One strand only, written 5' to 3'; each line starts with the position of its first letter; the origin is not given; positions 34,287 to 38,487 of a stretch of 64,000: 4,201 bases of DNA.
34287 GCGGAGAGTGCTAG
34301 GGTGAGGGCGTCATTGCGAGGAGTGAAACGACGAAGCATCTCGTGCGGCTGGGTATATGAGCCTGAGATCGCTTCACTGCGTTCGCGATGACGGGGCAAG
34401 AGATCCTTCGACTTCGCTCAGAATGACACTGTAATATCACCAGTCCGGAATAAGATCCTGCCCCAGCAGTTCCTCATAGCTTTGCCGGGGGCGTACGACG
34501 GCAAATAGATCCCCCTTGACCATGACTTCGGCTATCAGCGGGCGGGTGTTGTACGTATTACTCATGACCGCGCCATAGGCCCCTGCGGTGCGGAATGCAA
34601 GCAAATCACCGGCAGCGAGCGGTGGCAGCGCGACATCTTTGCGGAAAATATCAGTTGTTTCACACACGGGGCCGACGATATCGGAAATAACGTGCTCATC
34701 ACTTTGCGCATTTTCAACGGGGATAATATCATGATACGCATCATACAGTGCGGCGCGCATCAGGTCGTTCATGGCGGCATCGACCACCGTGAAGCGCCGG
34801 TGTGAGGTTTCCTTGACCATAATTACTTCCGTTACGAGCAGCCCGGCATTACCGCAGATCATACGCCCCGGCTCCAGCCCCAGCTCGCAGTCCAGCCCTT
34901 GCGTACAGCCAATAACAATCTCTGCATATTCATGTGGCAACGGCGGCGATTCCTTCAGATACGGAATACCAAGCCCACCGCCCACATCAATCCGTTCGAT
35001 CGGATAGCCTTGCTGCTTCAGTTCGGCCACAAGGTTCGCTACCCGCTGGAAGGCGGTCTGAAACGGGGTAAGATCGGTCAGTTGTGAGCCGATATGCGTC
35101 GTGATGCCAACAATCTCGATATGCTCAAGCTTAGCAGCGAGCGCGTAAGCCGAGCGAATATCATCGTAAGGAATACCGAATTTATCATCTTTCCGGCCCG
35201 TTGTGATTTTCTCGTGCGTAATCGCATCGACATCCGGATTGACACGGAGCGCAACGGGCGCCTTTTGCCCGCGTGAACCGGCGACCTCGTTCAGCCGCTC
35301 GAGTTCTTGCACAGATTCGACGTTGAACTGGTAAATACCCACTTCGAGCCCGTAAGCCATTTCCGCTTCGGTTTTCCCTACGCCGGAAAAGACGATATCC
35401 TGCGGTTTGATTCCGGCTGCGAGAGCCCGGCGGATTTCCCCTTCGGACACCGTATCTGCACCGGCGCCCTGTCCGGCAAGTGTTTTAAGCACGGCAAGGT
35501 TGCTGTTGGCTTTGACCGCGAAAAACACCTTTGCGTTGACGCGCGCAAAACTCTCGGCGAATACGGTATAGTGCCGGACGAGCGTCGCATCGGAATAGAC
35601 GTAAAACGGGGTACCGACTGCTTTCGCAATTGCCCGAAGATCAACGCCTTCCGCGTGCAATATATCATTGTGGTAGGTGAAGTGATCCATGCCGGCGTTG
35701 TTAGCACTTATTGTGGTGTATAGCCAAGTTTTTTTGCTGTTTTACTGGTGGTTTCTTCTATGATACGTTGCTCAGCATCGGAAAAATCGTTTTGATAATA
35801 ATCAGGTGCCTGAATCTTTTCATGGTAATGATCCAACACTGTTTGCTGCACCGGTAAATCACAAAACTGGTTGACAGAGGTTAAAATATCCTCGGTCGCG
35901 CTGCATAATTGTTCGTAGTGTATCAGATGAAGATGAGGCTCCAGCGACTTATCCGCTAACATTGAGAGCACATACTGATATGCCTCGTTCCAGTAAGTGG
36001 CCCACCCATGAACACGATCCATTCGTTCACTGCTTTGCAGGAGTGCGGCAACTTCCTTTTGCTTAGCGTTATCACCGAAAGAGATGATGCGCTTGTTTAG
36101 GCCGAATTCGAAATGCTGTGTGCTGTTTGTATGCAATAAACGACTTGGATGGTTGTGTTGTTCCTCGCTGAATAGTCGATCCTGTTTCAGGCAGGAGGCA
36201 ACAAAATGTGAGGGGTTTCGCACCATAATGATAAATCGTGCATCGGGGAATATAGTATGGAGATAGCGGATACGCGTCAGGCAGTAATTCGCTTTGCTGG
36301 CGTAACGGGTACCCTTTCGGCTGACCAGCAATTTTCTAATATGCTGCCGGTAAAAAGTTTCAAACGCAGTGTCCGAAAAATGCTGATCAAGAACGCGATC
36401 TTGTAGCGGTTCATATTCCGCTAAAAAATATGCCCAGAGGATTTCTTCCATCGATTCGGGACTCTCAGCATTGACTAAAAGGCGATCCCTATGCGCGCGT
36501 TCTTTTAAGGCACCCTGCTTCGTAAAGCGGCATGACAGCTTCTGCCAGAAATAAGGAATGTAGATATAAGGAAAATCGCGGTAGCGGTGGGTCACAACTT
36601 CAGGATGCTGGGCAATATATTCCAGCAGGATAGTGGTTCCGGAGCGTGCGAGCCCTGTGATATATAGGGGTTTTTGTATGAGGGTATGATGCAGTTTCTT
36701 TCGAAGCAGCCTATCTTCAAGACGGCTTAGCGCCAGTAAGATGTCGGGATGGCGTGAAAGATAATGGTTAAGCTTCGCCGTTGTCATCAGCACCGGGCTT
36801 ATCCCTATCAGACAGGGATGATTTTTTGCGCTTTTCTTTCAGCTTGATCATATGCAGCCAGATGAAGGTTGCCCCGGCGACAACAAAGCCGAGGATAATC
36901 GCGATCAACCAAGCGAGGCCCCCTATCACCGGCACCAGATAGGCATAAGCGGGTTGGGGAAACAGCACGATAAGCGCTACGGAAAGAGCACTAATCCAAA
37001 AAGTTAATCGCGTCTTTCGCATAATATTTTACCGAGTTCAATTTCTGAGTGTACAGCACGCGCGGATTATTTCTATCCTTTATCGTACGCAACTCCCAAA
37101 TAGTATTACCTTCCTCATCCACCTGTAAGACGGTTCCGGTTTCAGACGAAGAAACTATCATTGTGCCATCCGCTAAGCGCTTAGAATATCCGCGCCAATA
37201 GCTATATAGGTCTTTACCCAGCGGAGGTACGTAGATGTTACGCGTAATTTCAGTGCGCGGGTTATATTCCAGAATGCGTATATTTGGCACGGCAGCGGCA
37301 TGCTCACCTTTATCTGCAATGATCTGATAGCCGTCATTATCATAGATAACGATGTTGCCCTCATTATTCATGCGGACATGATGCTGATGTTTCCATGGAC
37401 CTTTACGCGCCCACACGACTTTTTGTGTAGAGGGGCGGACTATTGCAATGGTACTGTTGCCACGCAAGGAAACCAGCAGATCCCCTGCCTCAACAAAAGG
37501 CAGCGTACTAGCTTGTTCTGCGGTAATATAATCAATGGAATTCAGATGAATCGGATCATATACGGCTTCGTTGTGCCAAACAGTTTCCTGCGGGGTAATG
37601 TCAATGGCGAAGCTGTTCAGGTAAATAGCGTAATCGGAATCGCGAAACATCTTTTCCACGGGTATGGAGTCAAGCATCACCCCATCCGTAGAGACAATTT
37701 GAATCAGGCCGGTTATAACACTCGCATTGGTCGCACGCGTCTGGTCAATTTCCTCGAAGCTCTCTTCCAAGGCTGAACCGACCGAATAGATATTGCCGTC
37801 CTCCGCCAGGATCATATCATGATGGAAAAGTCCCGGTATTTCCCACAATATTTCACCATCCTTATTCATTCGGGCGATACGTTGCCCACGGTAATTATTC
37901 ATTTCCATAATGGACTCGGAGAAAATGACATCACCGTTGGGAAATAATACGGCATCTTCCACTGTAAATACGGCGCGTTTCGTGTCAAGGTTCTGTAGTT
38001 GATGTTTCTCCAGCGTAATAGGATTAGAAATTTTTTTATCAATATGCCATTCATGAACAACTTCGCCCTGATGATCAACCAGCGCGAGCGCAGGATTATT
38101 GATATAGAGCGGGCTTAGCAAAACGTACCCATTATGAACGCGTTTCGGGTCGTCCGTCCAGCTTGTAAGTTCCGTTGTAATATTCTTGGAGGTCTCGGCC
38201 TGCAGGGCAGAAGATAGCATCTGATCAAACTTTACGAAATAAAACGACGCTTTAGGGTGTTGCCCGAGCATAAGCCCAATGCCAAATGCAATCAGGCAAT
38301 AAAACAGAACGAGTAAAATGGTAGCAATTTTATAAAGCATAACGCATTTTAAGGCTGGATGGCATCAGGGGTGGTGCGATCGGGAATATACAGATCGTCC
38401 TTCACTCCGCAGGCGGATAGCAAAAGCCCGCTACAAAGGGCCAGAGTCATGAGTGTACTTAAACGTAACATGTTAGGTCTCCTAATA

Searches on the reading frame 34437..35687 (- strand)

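Call 58: search_protein_families(library=pfam, proteins=[window:34437-35687:-], max_evalue=0.00001)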
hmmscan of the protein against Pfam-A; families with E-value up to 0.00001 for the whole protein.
window:34437-35687:- (416 aa): 3 families
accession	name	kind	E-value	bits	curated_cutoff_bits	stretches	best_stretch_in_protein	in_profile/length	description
PF02784.22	Orn_Arg_deC_N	-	4.3e-63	213.4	23.4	1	35-278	3-246/247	Pyridoxal-dependent decarboxylase, pyridoxal binding domain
PF00278.28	Orn_DAP_Arg_deC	-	1.7e-29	102.4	23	1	28-369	1-95/95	Pyridoxal-dependent decarboxylase, C-terminal sheet domain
PF01168.26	Ala_racemase_N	-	1.4e-11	45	24.1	1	44-235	14-193/220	Alanine racemase, N-terminal domain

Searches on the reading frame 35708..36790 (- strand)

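Call 58: search_protein_families(library=pfam, proteins=[window:35708-36790:-], max_evalue=0.00001)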
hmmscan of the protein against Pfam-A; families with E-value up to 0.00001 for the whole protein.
window:35708-36790:- (360 aa): 2 families
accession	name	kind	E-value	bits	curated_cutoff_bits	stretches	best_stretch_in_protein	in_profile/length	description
PF13469.12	Sulfotransfer_3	-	1.7e-19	71.4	27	1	41-203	1-144/216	Sulfotransferase family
PF00685.33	Sulfotransfer_1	-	1.8e-09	37.8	22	1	42-341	4-210/255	Sulfotransferase domain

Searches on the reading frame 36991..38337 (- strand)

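Call 17: search_protein_families(library=pfam, proteins=[window:36991-38337:-], max_evalue=0.00001)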
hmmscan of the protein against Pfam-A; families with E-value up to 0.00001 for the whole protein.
window:36991-38337:- (448 aa): 2 families
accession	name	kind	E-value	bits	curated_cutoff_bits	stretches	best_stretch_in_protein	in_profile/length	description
PF14269.12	Arylsulfotran_2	-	3.3e-27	96.1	27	1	133-417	6-299/301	Arylsulfotransferase (ASST)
PF05935.17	Arylsulfotrans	-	9.5e-11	41.7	24.2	1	78-309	24-211/374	Arylsulfotransferase (ASST)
